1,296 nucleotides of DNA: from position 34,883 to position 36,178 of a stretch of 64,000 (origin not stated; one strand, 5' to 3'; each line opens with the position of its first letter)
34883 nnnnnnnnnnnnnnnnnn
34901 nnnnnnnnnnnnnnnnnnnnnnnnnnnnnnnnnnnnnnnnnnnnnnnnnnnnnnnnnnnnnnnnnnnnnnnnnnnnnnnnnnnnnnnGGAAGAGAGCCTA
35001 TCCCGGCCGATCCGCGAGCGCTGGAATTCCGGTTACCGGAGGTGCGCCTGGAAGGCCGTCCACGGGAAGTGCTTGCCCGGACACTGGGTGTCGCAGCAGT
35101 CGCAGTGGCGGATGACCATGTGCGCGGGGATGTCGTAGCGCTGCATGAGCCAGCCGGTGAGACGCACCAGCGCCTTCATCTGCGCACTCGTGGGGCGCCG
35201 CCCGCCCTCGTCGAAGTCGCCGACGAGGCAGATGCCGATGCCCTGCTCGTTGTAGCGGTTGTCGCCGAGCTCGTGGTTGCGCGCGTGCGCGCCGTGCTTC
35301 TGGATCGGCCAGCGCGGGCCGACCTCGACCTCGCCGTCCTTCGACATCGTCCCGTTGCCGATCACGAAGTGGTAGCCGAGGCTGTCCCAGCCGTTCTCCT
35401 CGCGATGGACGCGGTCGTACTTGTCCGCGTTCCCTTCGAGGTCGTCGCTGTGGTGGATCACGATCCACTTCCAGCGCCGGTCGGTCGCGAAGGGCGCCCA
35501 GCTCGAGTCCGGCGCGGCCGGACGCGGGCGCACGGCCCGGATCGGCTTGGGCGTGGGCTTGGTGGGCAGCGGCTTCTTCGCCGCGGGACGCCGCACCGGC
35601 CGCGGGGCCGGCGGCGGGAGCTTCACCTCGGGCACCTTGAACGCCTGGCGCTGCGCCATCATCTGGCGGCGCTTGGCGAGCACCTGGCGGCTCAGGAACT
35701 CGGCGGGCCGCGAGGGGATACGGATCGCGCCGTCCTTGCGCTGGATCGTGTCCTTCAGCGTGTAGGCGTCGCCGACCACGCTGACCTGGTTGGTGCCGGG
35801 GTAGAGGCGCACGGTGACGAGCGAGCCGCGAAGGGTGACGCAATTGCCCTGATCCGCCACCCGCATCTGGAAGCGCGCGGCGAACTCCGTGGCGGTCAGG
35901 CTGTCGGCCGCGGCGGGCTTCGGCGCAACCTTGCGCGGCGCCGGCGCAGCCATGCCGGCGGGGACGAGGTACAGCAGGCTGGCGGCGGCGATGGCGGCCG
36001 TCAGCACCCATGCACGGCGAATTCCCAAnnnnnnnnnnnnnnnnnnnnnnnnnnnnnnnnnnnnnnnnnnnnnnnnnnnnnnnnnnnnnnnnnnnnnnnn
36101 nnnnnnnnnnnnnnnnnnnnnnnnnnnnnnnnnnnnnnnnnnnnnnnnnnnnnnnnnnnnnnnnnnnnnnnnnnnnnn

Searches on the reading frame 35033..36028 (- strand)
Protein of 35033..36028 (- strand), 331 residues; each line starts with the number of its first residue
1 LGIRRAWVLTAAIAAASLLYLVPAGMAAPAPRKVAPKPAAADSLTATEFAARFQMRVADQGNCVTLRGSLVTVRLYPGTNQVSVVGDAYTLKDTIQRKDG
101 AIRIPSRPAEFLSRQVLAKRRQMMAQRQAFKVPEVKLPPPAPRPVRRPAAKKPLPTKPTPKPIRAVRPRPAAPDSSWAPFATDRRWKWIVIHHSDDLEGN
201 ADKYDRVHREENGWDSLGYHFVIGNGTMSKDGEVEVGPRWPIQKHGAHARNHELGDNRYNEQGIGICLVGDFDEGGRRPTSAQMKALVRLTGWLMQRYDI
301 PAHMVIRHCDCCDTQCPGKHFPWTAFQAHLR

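Call 45: search_protein_families(library=pfam, proteins=[window:35033-36028:-])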
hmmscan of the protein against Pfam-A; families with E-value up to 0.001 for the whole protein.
window:35033-36028:- (331 aa): 1 family
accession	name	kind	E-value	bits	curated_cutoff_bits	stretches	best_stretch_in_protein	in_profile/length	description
PF01510.30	Amidase_2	-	1.1e-21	78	26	1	183-319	2-131/131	N-acetylmuramoyl-L-alanine amidase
